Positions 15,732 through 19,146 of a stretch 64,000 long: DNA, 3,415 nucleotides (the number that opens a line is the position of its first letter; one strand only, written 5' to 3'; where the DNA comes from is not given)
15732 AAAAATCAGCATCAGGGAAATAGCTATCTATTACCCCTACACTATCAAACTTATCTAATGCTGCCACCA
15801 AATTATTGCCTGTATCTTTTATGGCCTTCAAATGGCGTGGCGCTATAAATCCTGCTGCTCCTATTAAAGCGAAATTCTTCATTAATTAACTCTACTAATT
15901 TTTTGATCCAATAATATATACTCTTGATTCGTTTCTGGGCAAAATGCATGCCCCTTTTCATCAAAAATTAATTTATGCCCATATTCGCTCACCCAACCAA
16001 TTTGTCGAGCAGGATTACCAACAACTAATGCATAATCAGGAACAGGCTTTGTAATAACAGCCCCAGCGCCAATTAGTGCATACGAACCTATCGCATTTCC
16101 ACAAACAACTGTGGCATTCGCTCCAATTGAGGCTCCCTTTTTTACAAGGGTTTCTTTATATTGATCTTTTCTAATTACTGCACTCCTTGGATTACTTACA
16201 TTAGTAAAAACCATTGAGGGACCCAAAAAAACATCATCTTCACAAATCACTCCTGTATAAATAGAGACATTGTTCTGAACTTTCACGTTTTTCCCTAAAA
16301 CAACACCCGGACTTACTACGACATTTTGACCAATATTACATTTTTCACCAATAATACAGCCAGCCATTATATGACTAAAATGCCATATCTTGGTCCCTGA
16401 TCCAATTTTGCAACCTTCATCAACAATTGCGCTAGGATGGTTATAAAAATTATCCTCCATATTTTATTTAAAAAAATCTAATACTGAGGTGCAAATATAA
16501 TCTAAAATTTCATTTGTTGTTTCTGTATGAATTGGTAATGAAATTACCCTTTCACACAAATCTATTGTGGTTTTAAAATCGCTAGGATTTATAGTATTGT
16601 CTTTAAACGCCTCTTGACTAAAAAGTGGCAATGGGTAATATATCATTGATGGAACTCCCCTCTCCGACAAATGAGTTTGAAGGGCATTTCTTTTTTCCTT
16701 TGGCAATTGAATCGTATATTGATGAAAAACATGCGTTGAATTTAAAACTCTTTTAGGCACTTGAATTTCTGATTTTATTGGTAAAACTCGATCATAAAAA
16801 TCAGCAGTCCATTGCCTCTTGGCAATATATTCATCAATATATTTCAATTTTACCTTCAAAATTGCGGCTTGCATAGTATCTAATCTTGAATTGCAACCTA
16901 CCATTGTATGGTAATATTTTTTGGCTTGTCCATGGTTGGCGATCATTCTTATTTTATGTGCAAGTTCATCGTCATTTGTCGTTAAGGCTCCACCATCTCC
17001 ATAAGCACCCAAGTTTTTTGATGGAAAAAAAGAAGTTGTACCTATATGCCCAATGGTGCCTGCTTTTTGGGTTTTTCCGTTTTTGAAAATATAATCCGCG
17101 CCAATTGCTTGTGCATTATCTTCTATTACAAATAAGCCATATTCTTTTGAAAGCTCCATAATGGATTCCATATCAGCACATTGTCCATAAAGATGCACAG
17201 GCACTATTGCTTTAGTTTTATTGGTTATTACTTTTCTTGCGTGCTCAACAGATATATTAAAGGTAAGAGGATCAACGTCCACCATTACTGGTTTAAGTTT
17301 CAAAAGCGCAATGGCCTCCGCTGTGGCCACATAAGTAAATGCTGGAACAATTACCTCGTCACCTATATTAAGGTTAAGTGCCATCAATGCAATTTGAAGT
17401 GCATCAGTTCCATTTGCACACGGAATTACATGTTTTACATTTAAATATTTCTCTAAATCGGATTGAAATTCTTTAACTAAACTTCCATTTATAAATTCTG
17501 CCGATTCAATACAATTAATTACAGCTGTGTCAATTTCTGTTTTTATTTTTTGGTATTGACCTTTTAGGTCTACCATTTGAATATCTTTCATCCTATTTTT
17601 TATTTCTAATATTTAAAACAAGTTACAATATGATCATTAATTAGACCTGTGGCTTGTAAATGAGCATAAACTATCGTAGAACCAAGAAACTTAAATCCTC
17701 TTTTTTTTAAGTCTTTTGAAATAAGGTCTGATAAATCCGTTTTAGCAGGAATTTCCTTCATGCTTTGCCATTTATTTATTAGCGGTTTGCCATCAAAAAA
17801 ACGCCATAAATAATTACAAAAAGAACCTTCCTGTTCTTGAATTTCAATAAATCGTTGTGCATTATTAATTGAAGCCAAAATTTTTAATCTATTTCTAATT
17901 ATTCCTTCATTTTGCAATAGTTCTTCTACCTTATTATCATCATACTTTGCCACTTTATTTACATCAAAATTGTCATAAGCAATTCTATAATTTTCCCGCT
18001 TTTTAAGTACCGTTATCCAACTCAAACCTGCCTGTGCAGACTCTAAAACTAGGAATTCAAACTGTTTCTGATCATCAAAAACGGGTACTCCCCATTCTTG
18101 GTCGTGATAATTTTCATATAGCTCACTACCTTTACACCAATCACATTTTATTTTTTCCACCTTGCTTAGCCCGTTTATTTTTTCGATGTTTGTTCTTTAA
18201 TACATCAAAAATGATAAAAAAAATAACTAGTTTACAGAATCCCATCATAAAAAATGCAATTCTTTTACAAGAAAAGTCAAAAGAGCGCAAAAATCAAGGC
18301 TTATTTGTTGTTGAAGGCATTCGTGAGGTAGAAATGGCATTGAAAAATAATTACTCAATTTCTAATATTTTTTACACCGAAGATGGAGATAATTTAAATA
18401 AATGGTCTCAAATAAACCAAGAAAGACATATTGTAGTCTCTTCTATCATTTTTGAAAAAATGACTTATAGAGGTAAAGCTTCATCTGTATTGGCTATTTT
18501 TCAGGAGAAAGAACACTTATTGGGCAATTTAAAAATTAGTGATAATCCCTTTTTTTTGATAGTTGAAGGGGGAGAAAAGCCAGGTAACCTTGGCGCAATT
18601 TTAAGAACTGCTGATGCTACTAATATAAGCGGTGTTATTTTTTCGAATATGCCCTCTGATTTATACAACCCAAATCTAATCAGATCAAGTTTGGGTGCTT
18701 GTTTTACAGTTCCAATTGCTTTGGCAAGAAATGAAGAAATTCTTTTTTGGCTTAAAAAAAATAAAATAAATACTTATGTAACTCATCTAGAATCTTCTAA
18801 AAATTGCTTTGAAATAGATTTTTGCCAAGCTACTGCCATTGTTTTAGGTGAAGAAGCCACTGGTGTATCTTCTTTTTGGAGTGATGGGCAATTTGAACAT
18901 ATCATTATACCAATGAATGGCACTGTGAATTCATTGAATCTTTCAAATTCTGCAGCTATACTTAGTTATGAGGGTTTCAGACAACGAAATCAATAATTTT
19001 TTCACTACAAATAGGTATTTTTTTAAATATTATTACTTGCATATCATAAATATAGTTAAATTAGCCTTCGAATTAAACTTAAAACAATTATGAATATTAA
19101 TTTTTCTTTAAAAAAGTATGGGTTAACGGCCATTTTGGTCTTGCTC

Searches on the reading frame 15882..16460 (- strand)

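Call 72: search_protein_families(library=pfam, proteins=[window:15882-16460:-], max_evalue=0.0001)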
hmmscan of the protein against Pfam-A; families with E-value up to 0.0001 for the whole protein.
window:15882-16460:- (192 aa): 3 families
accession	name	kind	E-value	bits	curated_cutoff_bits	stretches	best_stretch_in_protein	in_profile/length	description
PF00132.30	Hexapep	-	4e-19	67.9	27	1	16-50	1-35/36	Bacterial transferase hexapeptide (six repeats)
PF25084.1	LbH_EIF2B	-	1.4e-10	41.5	54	1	7-75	12-78/105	EIF2B subunit epsilon LbH domain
PF14602.12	Hexapep_2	-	5.6e-10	39.2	27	1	36-68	3-33/34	Hexapeptide repeat of succinyl-transferase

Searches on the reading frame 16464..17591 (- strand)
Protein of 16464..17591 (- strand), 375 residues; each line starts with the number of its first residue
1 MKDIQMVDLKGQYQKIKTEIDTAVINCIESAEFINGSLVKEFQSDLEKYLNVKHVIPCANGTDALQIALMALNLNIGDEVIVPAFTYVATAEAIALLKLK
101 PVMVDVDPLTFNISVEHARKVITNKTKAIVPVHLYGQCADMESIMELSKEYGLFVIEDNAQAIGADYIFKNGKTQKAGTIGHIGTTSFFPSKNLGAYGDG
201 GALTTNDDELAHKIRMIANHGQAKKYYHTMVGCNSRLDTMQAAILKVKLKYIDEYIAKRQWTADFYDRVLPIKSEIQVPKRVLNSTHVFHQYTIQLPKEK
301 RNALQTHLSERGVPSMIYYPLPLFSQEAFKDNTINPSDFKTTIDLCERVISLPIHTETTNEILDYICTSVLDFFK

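Call 17: search_protein_families(library=ncbifam, proteins=[window:16464-17591:-], max_evalue=0.001)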
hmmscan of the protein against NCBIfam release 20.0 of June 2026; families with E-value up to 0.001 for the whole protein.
window:16464-17591:- (375 aa): 27 families (the best 25 are shown)
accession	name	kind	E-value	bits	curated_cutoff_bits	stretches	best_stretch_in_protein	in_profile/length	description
NF008687.0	PRK11706.1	equivalog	9.5e-65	218.8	375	1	35-374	29-374/375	dTDP-4-amino-4,6-dideoxygalactose transaminase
TIGR03588.1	PseC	equivalog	1.3e-63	215.2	423.5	1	14-372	7-378/380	UDP-4-amino-4,6-dideoxy-N-acetyl-beta-L-altrosamine transaminase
TIGR04181.1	NHT_00031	hypoth_equivalog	1e-62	212.1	420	1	17-353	9-357/359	LegC family aminotransferase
TIGR02379.1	ECA_wecE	subfamily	2.5e-55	187.8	434.85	1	35-374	29-375/376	dTDP-4-amino-4,6-dideoxy-D-glucose transaminase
TIGR04427.1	PLP_DesI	equivalog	9.8e-50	169.8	650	1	35-368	50-377/390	dTDP-4-dehydro-6-deoxyglucose aminotransferase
NF008658.2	PRK11658.1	equivalog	3e-47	161.1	631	1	22-369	18-372/379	UDP-4-amino-4-deoxy-L-arabinose aminotransferase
NF011936.0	PRK15407.1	equivalog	2.7e-45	154.9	423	2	31-221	59-251/440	lipopolysaccharide biosynthesis protein RfbH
NF005817.0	PRK07683.1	equivalog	1.8e-10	40.1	575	1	49-159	86-201/387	aminotransferase A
NF005744.0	PRK07568.1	subfamily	6.8e-09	35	389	1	44-185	80-225/398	pyridoxal phosphate-dependent aminotransferase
TIGR01977.1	am_tr_V_EF2568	hypoth_equivalog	1.8e-08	33.8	377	1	36-167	43-182/376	cysteine desulfurase family protein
NF005816.0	PRK07682.1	equivalog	3.6e-08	32.4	620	1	49-161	87-205/390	aminotransferase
NF004975.0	PRK06348.1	equivalog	1.3e-07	31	549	1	37-159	74-202/384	pyridoxal phosphate-dependent aminotransferase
NF041364.1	GntC_guanitoxin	equivalog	1.5e-07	30.7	415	1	62-159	70-174/356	guanitoxin biosynthesis PLP-dependent (S)-gamma-hydroxy-L-arginine cyclodehydratase GntC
NF004621.0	PRK05957.1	equivalog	1.5e-07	30.5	498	1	50-160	86-201/389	pyridoxal phosphate-dependent aminotransferase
NF041091.1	asp_aminotase_Arch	equivalog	2.5e-07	29.9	550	1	43-159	78-200/376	aspartate aminotransferase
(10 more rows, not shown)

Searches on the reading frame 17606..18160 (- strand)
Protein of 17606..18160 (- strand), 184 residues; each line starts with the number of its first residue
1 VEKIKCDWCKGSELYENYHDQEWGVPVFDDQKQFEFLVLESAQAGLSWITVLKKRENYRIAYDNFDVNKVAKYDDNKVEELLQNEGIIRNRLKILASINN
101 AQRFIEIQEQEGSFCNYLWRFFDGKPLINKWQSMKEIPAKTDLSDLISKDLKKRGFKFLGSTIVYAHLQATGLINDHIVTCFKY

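Call 72: search_protein_families(library=pfam, proteins=[window:17606-18160:-], max_evalue=0.0001)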
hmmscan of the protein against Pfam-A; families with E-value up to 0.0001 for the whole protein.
window:17606-18160:- (184 aa): 1 family
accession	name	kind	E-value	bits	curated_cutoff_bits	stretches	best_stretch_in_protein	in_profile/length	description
PF03352.18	Adenine_glyco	-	2.8e-81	272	25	1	8-183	1-176/177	Methyladenine glycosylase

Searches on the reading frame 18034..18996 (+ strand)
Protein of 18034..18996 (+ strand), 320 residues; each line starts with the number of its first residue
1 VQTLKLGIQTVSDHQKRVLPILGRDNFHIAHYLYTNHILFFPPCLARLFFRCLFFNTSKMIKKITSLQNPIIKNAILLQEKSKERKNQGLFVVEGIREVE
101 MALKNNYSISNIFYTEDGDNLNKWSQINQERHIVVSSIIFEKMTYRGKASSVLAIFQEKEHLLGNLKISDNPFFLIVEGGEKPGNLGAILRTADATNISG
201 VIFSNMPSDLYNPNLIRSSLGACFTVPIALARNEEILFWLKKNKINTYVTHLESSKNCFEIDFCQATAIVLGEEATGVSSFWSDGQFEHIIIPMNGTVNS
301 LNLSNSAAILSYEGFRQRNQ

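Call 17: search_protein_families(library=ncbifam, proteins=[window:18034-18996:+], max_evalue=0.001)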
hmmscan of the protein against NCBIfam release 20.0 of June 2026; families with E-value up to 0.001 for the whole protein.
window:18034-18996:+ (320 aa): 8 families
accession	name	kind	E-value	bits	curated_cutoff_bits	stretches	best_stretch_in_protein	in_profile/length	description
TIGR00186.1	rRNA_methyl_3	equivalog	1.5e-28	99.9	160.15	1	93-318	5-240/240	23S rRNA (guanosine(2251)-2'-O)-methyltransferase RlmB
NF008386.0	PRK11181.1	equivalog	5e-21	75.1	366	1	161-319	84-243/244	23S rRNA (guanosine(2251)-2'-O)-methyltransferase RlmB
NF008295.0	PRK11081.1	equivalog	3.8e-20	72.4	227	1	175-319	22-166/230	tRNA (guanosine(18)-2'-O)-methyltransferase TrmH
NF000477.1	NshR_TsnR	equivalog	3e-16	59.7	425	1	175-314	119-260/266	NshR/TsnR family 23S rRNA methyltransferase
NF000035.1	nosihep_NshR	exception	2e-12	47.2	500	1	176-313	120-259/274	NshR family nosiheptide/thiostrepton resistance 23S rRNA methyltransferase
TIGR00185.1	tRNA_yibK_trmL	equivalog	3.9e-11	43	190.6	1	181-319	10-149/154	tRNA (uridine(34)/cytosine(34)/5-carboxymethylaminomethyluridine(34)-2'-O)-methyltransferase TrmL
NF008117.0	PRK10864.1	equivalog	1.1e-08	34.7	267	1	175-319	199-343/344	tRNA/rRNA methyltransferase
NF007683.0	PRK10358.1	equivalog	0.00066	19.6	282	0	181-318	10-148/157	tRNA (uridine(34)/cytosine(34)/5-carboxymethylaminomethyluridine(34)-2'-O)-methyltransferase TrmL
